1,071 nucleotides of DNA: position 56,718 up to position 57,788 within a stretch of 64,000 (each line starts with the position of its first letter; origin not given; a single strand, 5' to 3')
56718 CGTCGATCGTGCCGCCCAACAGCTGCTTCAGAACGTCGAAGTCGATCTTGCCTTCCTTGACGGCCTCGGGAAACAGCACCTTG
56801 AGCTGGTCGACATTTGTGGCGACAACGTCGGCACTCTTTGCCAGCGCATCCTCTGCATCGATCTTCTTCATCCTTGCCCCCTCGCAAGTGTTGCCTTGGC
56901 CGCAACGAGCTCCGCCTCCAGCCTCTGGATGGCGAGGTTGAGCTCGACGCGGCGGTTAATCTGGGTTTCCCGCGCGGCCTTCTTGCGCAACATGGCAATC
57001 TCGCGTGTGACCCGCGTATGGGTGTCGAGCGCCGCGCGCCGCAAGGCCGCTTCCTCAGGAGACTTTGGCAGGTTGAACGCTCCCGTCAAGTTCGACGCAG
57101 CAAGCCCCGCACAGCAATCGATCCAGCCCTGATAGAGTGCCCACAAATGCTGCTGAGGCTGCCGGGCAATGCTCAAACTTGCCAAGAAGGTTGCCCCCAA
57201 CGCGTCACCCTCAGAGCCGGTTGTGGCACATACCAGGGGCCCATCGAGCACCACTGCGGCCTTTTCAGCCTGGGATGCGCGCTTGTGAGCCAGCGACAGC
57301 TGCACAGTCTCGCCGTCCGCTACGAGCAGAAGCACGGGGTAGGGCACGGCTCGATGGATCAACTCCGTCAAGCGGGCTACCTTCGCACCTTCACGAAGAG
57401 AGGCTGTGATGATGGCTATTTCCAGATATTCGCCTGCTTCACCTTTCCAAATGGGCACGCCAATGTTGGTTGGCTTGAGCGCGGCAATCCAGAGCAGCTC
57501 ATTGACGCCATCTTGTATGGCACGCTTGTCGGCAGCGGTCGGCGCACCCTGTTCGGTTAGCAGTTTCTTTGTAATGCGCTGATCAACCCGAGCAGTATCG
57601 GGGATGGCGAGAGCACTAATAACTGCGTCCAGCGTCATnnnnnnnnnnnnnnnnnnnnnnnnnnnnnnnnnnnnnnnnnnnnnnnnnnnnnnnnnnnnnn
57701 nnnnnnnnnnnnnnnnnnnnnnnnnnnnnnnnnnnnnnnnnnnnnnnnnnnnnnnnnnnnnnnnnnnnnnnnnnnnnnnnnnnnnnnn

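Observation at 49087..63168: Six-gene, translationally coupled defence operon immediately downstream of tRNA-Met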

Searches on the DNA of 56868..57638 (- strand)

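Call 84: search_dna_similar(query=L092:5668-15008:+, collection=ecoli_genomes, mode=near, max_rows=8)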
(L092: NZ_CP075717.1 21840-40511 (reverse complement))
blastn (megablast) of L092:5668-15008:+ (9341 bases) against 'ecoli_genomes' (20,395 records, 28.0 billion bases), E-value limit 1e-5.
Records with a match: 10; places in all: 11; records where one place covers at least 80% of the query: 9.
Genomes with a match: 10 of 5426; with a place that covers at least 80% of the query: 9. Places per genome that has any: lowest 1, median 1, highest 2. On chromosomes: 1 places; on plasmids: 10.
Best place of each record, by identity: >=99% 2; 95-99% 8.
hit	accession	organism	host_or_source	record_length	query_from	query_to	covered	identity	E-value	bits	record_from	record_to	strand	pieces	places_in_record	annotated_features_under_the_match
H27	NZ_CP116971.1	Escherichia coli strain CUVM3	Sus scrofa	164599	1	9341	100%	100.0%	0e+0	17257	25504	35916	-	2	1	helicase-related protein | site-specific DNA-methyltransferase | DEAD/DEAH box helicase family protein | restriction endonuclease | IS30-like element ISApl1 family transposase | and 1 other names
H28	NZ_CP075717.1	Escherichia coli strain CPww7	Sus scrofa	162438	1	9341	100%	100.0%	0e+0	17250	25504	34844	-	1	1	helicase-related protein | type III restriction-modification system endonuclease | site-specific DNA-methyltransferase | DUF4391 domain-containing protein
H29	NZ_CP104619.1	Escherichia coli strain AHM9C68I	chicken feces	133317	1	9341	91%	97.1%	0e+0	14354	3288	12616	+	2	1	helicase-related protein | type III restriction-modification system endonuclease | site-specific DNA-methyltransferase | DUF4391 domain-containing protein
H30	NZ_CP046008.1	Escherichia coli strain 1919D62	swine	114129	1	9341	90%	96.4%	0e+0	13809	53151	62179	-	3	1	helicase-related protein | type III restriction-modification system endonuclease | site-specific DNA-methyltransferase | DUF4391 domain-containing protein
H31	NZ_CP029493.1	Escherichia coli strain HS30-1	Homo sapiens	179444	1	9341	90%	96.2%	0e+0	13743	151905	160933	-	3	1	helicase-related protein | type III restriction-modification system endonuclease | site-specific DNA-methyltransferase | DUF4391 domain-containing protein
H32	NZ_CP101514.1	Escherichia coli strain HH194M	migratory bird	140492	1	9341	90%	96.2%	0e+0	13743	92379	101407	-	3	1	helicase-related protein | type III restriction-modification system endonuclease | site-specific DNA-methyltransferase | DUF4391 domain-containing protein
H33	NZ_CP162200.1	Escherichia coli strain STK39-3-E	Coriander, import product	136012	1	9341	90%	96.2%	0e+0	13743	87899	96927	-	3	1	helicase-related protein | type III restriction-modification system endonuclease | site-specific DNA-methyltransferase | DUF4391 domain-containing protein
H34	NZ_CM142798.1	Escherichia coli strain GPEC996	chicken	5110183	1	9341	88%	97.3%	0e+0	13904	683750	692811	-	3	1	helicase-related protein | type III restriction-modification system endonuclease | site-specific DNA-methyltransferase | DUF4391 domain-containing protein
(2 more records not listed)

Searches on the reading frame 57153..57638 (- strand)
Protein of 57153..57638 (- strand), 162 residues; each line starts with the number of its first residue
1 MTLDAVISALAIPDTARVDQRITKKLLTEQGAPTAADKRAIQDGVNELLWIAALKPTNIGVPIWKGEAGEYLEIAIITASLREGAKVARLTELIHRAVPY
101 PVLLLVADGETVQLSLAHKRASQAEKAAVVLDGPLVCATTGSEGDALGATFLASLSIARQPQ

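Call 56: predict_structure(alignment_id=A4)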
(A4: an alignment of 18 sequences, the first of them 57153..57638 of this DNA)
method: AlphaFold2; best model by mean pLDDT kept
length: 162 residues; sequences in the alignment: 18
mean_pLDDT: 74.4   pTM: 0.72
mean pLDDT of the five models: 74.4, 74.1, 70.5, 62.5, 61.0
residues with pLDDT >= 90: 41; 70-90: 67; 50-70: 31; < 50: 23
segments of 3 or more residues with pLDDT < 50: 56-72, 157-162
pLDDT, mean of each block of 10 residues (from residue 1): 79 77 90 92 93 56 43 78 91 86 85 81 63 76 58 50 33
secondary structure, 60 per line:
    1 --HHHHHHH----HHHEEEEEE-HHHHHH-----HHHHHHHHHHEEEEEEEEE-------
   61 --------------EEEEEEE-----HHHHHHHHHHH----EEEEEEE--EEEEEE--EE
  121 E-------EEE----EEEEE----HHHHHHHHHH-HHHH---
elements in order: H3-9 E17-22 H24-29 H35-44 E45-53 E75-81 H87-97 E102-108 E111-116 E119-121 E129-131 E136-140 H145-154 H156-159

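Call 92: fold_search(model_id=the predicted structure, library=pdb)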
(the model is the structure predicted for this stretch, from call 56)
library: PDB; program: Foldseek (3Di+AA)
matches with E <= 10: 809; with E <= 0.001: 0
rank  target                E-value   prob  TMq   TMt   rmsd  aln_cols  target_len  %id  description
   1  5jpq_c                4.9e-02  0.20  0.20  0.18  12.9       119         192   12  Cryo-EM structure of the 90S pre-ribosome (released 2016-07-27)
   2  8rl2_CJ               6.8e-02  0.14  0.21  0.13  17.6       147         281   16  Human pre-60S - State 5 (released 2025-01-15)
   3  9qiw_CJ               8.2e-02  0.13  0.21  0.13  17.6       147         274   18  Human pre-60S - State 3 (released 2025-04-30)
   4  4ckn_D                8.2e-02  0.12  0.16  0.15  17.1       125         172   11  Structure of an N-terminal fragment of Leishmania SAS-6 containing parts of its coiled coil domain, F257E mutant (released 2014-03-05)
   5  7ykv_B                1.2e-01  0.30  0.22  0.10   5.0        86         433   14  The structure of archaeal nuclease RecJ2 from Methanocaldococcus jannaschii (released 2023-07-26)
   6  8fl0_ND               1.4e-01  0.08  0.20  0.13  18.8       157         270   15  Human nucleolar pre-60S ribosomal subunit (State H) (released 2023-07-12)
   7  6tvv_A                2.0e-01  0.23  0.18  0.08   3.3        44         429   16  Crystal structure of 3'-5' RecJ exonuclease from M. Jannaschii (released 2021-01-27)
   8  8ir3_T                2.0e-01  0.11  0.23  0.16  18.4       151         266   13  human nuclear pre-60S ribosomal particle - State B' (released 2023-08-09)
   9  7mq8_SM               2.2e-01  0.10  0.18  0.11  10.9        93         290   12  Cryo-EM structure of the human SSU processome, state pre-A1 (released 2021-09-22)
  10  4ckn_A                2.2e-01  0.08  0.16  0.15  12.7       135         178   10  Structure of an N-terminal fragment of Leishmania SAS-6 containing parts of its coiled coil domain, F257E mutant (released 2014-03-05)
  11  4v1a_w                3.0e-01  0.12  0.26  0.13  15.9       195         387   11  Structure of the large subunit of the mammalian mitoribosome, part 2 of 2 (released 2014-10-08)
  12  3q0x_B                3.0e-01  0.11  0.16  0.14  10.7        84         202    7  N-terminal coiled-coil dimer domain of C. reinhardtii SAS-6 homolog Bld12p (released 2011-02-09)
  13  7yik_B                3.4e-01  0.20  0.23  0.10   5.3        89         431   16  The structure of archaeal nuclease RecJ2 from Methanocaldococcus jannaschii (released 2023-07-19)
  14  7nac_A                3.7e-01  0.07  0.19  0.13  14.9       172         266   10  State E2 nucleolar 60S ribosomal biogenesis intermediate - Composite model (released 2022-11-09)
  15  9qgg_B                3.9e-01  0.06  0.17  0.04  14.4       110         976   12  Consensus structure of dUBA1-UbDha-dBIRC6 trapped ternary complex (released 2025-10-29)
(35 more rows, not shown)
